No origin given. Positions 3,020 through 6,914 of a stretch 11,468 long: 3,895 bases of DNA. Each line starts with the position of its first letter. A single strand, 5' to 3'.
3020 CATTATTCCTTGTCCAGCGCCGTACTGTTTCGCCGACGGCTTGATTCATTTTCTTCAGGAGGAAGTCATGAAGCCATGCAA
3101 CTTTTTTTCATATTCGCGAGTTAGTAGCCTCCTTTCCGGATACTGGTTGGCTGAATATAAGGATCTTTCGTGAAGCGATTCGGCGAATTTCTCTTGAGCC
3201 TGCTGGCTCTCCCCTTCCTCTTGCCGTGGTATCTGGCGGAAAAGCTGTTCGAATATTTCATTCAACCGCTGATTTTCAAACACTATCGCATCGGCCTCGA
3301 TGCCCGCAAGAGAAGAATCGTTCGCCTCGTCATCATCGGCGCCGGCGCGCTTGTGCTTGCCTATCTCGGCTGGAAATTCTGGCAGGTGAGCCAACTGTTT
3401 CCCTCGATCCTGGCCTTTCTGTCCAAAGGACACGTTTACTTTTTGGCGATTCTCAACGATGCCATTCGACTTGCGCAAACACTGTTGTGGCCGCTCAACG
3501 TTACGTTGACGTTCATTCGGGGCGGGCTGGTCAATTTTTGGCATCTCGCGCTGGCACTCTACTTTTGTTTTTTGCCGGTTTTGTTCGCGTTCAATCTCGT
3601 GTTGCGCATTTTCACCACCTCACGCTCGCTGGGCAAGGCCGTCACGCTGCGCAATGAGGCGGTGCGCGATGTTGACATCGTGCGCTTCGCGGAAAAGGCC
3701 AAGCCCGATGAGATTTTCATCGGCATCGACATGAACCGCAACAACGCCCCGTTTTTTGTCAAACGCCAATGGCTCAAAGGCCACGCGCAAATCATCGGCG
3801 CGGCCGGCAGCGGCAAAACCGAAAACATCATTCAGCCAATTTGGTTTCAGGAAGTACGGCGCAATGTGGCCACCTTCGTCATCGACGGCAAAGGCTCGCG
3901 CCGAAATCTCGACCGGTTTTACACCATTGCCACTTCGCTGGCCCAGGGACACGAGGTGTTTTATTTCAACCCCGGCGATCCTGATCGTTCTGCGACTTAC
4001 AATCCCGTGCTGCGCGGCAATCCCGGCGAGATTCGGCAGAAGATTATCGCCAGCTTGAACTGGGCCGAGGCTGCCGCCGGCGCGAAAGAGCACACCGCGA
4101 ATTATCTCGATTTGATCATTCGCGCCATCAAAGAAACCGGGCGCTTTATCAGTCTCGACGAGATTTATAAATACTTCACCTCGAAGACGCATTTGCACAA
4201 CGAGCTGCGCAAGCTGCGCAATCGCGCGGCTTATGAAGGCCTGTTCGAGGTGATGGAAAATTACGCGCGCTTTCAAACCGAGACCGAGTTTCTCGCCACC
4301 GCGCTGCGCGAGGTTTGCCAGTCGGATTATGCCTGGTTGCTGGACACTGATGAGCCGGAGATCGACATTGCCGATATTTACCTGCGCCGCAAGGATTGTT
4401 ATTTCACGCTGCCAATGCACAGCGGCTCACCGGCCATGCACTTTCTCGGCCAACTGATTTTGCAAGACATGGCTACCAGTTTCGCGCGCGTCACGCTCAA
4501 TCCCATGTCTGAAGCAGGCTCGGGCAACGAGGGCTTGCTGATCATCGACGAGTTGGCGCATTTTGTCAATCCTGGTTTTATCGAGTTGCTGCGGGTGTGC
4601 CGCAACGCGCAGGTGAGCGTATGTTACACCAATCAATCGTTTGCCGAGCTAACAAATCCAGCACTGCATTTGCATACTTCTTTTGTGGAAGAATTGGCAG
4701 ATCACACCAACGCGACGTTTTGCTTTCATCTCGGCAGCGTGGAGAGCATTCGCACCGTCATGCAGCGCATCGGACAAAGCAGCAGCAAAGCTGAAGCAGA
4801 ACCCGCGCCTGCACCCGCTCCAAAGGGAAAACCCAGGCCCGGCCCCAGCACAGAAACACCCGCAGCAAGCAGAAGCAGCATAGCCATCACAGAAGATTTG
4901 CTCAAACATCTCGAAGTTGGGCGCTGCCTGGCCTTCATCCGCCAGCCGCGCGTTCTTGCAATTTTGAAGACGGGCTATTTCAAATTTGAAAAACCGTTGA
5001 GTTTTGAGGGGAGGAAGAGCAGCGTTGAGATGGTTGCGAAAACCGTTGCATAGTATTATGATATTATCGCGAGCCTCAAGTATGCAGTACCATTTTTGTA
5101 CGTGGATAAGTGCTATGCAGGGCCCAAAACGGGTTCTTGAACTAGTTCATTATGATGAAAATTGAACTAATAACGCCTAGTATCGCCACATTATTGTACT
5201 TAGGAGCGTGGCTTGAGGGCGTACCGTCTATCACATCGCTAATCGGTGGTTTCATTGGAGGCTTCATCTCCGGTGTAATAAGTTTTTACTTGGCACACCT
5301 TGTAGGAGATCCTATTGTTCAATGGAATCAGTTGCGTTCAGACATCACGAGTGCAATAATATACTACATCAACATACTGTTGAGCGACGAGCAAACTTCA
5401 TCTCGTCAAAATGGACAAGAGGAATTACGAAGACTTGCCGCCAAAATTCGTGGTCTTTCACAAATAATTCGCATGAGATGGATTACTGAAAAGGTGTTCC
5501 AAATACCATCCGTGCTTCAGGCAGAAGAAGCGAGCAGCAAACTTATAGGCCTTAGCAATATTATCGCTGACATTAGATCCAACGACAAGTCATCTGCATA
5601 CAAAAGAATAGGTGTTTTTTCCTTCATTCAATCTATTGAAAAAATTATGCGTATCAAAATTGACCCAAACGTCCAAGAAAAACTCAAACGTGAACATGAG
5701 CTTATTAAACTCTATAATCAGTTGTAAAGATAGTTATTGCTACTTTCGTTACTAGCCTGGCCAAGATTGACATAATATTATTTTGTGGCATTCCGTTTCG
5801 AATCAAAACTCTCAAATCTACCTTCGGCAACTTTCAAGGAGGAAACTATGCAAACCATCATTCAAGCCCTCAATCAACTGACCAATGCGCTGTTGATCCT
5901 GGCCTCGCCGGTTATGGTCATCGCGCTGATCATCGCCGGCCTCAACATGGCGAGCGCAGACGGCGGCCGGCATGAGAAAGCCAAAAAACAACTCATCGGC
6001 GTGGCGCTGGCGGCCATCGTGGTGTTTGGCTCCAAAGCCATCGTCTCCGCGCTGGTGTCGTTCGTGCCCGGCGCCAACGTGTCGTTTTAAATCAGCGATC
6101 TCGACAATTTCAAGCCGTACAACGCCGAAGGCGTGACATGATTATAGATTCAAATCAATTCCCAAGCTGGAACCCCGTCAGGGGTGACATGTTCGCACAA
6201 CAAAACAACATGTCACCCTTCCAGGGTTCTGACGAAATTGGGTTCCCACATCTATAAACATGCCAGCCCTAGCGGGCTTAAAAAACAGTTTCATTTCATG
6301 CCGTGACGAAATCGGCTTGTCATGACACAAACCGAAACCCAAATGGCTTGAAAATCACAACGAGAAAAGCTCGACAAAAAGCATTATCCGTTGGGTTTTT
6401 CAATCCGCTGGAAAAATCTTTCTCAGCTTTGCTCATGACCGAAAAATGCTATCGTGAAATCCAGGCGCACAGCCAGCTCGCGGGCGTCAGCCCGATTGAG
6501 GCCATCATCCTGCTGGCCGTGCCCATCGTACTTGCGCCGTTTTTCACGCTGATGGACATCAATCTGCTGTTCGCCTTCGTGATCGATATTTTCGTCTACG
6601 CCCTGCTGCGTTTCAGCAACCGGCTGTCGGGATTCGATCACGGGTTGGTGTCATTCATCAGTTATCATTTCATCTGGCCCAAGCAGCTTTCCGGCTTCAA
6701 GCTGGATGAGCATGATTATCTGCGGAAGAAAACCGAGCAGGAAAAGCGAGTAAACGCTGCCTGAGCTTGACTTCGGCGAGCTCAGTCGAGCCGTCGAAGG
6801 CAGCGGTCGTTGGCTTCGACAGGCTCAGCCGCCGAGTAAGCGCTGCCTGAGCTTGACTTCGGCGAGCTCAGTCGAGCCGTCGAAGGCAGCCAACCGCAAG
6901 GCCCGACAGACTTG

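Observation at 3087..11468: Compact T4SS-like module: T4CP plus a VirB2/VirB3/VirB4 core, followed by tandem beta-propeller lipoproteins instead of canonical channel genes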

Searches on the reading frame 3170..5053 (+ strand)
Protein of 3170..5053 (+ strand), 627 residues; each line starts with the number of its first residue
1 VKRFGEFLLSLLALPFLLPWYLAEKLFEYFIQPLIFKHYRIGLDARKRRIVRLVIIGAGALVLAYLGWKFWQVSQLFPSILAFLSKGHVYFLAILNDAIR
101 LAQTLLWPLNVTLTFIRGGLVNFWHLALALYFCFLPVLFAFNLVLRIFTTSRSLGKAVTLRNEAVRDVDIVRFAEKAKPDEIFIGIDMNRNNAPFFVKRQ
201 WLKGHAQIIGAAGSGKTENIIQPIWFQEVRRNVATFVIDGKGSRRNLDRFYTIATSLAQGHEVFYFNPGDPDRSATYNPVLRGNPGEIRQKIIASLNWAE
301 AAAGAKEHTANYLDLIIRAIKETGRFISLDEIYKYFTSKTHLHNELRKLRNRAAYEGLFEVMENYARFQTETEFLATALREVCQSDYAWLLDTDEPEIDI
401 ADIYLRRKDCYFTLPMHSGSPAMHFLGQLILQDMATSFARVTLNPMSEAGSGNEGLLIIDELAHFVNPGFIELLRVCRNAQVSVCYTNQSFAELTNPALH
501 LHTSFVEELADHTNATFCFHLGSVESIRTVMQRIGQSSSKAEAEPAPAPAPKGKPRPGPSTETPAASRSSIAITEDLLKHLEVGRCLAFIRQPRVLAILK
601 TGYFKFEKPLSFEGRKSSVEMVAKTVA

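Call 7: search_protein_families(library=pfam, proteins=[window:3170-5053:+], max_evalue=0.1)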
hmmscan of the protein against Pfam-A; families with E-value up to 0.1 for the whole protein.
window:3170-5053:+ (627 aa): 5 families
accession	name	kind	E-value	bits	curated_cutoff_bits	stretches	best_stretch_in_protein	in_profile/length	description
PF13401.12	AAA_22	-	0.00021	22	27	0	204-351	6-109/130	AAA domain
PF12696.13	TraG-D_C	-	0.0029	17.9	22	1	456-546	3-91/126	TraM recognition site of TraD and TraG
PF16007.11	DUF4777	-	0.0044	17.6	34.4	1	311-345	4-38/66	Domain of unknown function (DUF4777)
PF01935.23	DUF87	-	0.012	16.2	23.2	1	191-381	10-189/220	Helicase HerA, central domain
PF02534.20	T4SS-DNA_transf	-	0.046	13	20.1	1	196-281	44-115/468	Type IV secretory system Conjugative DNA transfer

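Call 8: search_protein_families(library=ncbifam, proteins=[window:3170-5053:+], max_evalue=0.1)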
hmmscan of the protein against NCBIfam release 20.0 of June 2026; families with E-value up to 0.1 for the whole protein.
window:3170-5053:+ (627 aa): 6 families
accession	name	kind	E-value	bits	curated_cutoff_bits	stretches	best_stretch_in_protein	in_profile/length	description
TIGR03743.1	SXT_TraD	subfamily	4.4e-22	78.3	366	2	178-348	152-321/636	conjugative transfer system coupling protein TraD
TIGR03754.1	conj_TOL_TraD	equivalog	5.9e-12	44.9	647.55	1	190-367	167-344/643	type IV conjugative transfer system coupling protein TraD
NF045973.1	conju_CD1115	equivalog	3.3e-07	29.5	250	1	204-280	25-95/442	VirD4-like conjugal transfer protein, CD1115 family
NF041017.1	DNA_import_CedB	equivalog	2.6e-05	23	700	1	180-243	252-315/590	DNA import protein CedB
NF041326.1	Bacteroid_MobC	subfamily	0.035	12.5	900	0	208-242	204-238/655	conjugal transfer protein MobC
TIGR00929.1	VirB4_CagE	subfamily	0.07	11.3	643.1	0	196-327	429-531/792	VirB4 family type IV secretion/conjugal transfer ATPase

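Call 47: search_solved_structures(query=window:3170-5053:+, max_evalue=0.01)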
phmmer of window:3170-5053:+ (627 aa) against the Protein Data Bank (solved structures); distinct sequences matched with E-value up to 0.01: 1.
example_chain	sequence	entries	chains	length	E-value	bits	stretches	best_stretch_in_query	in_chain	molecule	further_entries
6sz9_A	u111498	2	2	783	0.00043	22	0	181-267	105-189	IcmO (DotL)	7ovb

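Call 51: search_solved_structures(query=A3, max_evalue=0.01)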
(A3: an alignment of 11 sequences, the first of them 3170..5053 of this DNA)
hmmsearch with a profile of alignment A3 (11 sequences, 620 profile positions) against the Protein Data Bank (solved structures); distinct sequences matched with E-value up to 0.01: 1.
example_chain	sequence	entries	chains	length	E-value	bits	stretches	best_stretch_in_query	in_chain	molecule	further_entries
6sz9_A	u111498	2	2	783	1.7e-05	26.8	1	183-301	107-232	IcmO (DotL)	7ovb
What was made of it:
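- On Type IV secretion system (VirB4-based): Significant E-values to TraD models (4.4e-22, 5.9e-12) and to DotL (1.7e-5), but below the curated family cutoffs (calls 8, 51).
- Checked: The family profile hits DotL/IcmO at 1.7e-5 (call 51).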

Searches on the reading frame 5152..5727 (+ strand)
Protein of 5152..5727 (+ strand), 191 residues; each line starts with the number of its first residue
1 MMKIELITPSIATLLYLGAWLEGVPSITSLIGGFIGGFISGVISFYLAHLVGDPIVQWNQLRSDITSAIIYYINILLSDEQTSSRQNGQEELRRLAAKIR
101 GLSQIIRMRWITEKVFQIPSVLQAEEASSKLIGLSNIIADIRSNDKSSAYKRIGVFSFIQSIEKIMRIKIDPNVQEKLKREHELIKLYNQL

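Call 7: search_protein_families(library=pfam, proteins=[window:5152-5727:+], max_evalue=0.1)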
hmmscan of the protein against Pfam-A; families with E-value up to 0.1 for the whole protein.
window:5152-5727:+ (191 aa): 0 families

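Call 8: search_protein_families(library=ncbifam, proteins=[window:5152-5727:+], max_evalue=0.1)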
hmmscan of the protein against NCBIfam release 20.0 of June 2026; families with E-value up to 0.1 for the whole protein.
window:5152-5727:+ (191 aa): 1 family
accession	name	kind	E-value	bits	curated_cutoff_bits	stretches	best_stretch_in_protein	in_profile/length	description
NF052317.1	T9SS_PorD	equivalog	0.029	13.4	170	1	59-104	128-173/295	type IX secretion system protein PorD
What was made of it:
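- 5152..5727 (+): 191-aa ORF of unknown function in variable slot 1 (between the T4CP and pilin genes); low GC. No family hit (calls 7, 8).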

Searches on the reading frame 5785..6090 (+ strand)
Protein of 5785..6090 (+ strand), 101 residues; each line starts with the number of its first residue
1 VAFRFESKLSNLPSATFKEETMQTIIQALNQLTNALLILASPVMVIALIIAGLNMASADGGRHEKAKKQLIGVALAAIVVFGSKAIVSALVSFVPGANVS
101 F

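Call 7: search_protein_families(library=pfam, proteins=[window:5785-6090:+], max_evalue=0.1)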
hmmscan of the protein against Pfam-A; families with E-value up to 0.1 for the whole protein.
window:5785-6090:+ (101 aa): 6 families
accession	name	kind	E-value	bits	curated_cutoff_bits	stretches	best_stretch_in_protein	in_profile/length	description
PF18895.5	T4SS_pilin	-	1.1e-08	35.5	26.6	1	24-90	4-71/71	Type IV secretion system pilin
PF04956.18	TrbC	-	4e-08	33.8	27.9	1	22-90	34-98/98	TrbC/VIRB2 pilin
PF24661.1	DUF7649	-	0.0038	17.7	27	1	25-93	9-78/85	Domain of unknown function (DUF7649)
PF02118.27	Srg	-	0.0057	16.8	22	1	19-93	161-232/275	Srg family chemoreceptor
PF19607.4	DUF6112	-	0.022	15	25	1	26-82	13-72/88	Family of unknown function (DUF6112)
PF07937.16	DUF1686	-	0.025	15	25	1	36-96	125-180/182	Protein of unknown function (DUF1686)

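Call 8: search_protein_families(library=ncbifam, proteins=[window:5785-6090:+], max_evalue=0.1)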
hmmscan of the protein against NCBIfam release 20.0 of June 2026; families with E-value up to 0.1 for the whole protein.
window:5785-6090:+ (101 aa): 3 families
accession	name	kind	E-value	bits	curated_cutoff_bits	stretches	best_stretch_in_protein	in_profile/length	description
NF045849.1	ICE_MMCAP2_0565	equivalog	3.2e-05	23.5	40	1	22-93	6-79/80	Mbov_0395 family pilin-like conjugal transfer protein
TIGR01401.1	fliR_like_III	equivalog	0.0045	16.6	163.05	1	16-50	160-194/253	type III secretion system export apparatus subunit SctT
NF045890.1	conj_pls20_p028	equivalog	0.0088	14.9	150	1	27-98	56-124/377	pLS20_p028 family conjugation system transmembrane protein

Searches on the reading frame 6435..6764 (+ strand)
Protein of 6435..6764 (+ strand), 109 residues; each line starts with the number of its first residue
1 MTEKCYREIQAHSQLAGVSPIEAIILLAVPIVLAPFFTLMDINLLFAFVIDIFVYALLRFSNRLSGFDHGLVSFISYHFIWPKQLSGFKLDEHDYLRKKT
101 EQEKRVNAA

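Call 52: search_solved_structures(query=A2, max_evalue=5)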
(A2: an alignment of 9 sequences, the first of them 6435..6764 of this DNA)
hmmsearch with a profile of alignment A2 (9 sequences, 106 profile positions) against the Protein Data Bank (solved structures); distinct sequences matched with E-value up to 5: 0.

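Call 53: find_homologous_proteins(query=A2, max_evalue=0.01)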
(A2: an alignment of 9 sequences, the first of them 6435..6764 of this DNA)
Query A2 (9 sequences) (109 aa, profile of the alignment): 74 proteins with E <= 0.01 among 2560 candidates.
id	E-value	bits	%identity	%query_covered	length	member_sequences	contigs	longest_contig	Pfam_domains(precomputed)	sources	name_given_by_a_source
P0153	2.4e-53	197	97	100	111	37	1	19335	-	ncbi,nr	ncbi:hypothetical protein DWB58_06285 [candidate division KSB1 bacterium]|nr:hypothetical protein [c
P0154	1.9e-50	187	63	96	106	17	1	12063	-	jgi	jgi:hypothetical protein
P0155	3.8e-50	186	58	97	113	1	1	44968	-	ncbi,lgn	-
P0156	1.2e-49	185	61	96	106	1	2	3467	-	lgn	-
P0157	2.1e-49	184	62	96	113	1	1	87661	-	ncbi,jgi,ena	-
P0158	3.1e-49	183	57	97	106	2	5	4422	-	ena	-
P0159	7.7e-49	182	56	96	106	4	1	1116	-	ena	-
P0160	1.3e-47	178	71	93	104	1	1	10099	-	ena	-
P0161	7.3e-47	176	57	96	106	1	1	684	-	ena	-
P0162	1.3e-44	169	51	91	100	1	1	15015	-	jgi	jgi:hypothetical protein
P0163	2.7e-44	167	44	94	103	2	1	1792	-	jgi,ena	-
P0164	2.9e-44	167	68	91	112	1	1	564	-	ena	-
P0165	4.8e-44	167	58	96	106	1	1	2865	-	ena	-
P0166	5.0e-44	167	43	98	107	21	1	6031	-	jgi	jgi:hypothetical protein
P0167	1.2e-43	165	64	96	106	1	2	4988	-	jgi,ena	-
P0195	1.3e-39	152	47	91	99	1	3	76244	-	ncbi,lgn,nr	ncbi:MAG: hypothetical protein ONB44_14010 [candidate division KSB1 bacterium]|nr:hypothetical prote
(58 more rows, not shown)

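Call 62: predict_structure(alignment_id=A4)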
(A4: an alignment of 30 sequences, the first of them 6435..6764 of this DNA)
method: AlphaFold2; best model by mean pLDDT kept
length: 109 residues; sequences in the alignment: 30
mean_pLDDT: 67.9   pTM: 0.46
mean pLDDT of the five models: 67.9, 66.2, 64.8, 63.0, 61.9
residues with pLDDT >= 90: 5; 70-90: 37; 50-70: 56; < 50: 11
segments of 3 or more residues with pLDDT < 50: 1-4, 8-10
pLDDT, mean of each block of 10 residues (from residue 1): 46 62 86 88 85 85 63 65 56 52 58
secondary structure, 60 per line:
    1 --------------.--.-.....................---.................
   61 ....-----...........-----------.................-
elements in order: H20-40 H44-64 H70-80 H92-108
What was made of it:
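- Checked: Only its position, size and helical-hairpin topology (call 62) fit VirB3.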

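Call 65: fold_search(model_id=the predicted structure, library=pdb)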
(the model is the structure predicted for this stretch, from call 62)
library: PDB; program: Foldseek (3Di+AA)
matches with E <= 10: 2; with E <= 0.001: 0
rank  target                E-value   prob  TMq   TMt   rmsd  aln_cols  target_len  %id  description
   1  7lfa_A                9.2e+00  0.06  0.30  0.34  13.9        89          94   17  Fab 3B6 bound to ApoL1 NTD (released 2021-08-04)
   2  7lfa_C                9.2e+00  0.06  0.34  0.36  17.0        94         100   16  Fab 3B6 bound to ApoL1 NTD (released 2021-08-04)

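Call 66: find_encoding_contigs(protein=P0195, flank=10000, max_places=3)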
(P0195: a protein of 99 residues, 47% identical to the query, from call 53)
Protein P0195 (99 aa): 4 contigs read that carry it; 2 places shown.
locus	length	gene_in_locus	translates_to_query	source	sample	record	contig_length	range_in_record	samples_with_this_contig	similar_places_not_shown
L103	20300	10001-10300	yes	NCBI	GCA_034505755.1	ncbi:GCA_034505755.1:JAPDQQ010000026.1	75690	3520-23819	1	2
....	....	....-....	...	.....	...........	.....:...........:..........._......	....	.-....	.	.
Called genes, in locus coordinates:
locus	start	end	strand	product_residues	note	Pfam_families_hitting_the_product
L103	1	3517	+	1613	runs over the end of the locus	PF00873:ACR_tran, PF03176:MMPL (weak), PF13304:AAA_21 (faint), PF00005:ABC_tran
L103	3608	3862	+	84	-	-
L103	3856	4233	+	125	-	PF02452:PemK_toxin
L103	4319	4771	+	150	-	-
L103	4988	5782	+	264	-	PF13338:AbiEi_4 (weak)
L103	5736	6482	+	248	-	PF08843:AbiEii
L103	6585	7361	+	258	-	-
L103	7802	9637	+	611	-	-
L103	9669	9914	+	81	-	PF04956:TrbC (weak), PF18895:T4SS_pilin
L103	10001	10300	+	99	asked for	-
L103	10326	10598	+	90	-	-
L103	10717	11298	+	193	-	PF18929:DUF5678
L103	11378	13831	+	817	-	PF12846:AAA_10, PF19044:P-loop_TraG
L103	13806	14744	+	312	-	-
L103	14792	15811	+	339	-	-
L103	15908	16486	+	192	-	-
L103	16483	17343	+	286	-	PF03524:CagX (weak), PF13595:DUF4138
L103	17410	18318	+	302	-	PF12508:Transposon_TraM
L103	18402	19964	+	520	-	PF18911:PKD_4, PF00801:PKD (weak), PF22352:K319L-like_PKD (faint), PF00801:PKD (weak), PF18911:PKD_4, PF00801:PKD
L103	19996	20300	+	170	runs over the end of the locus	-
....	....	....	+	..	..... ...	-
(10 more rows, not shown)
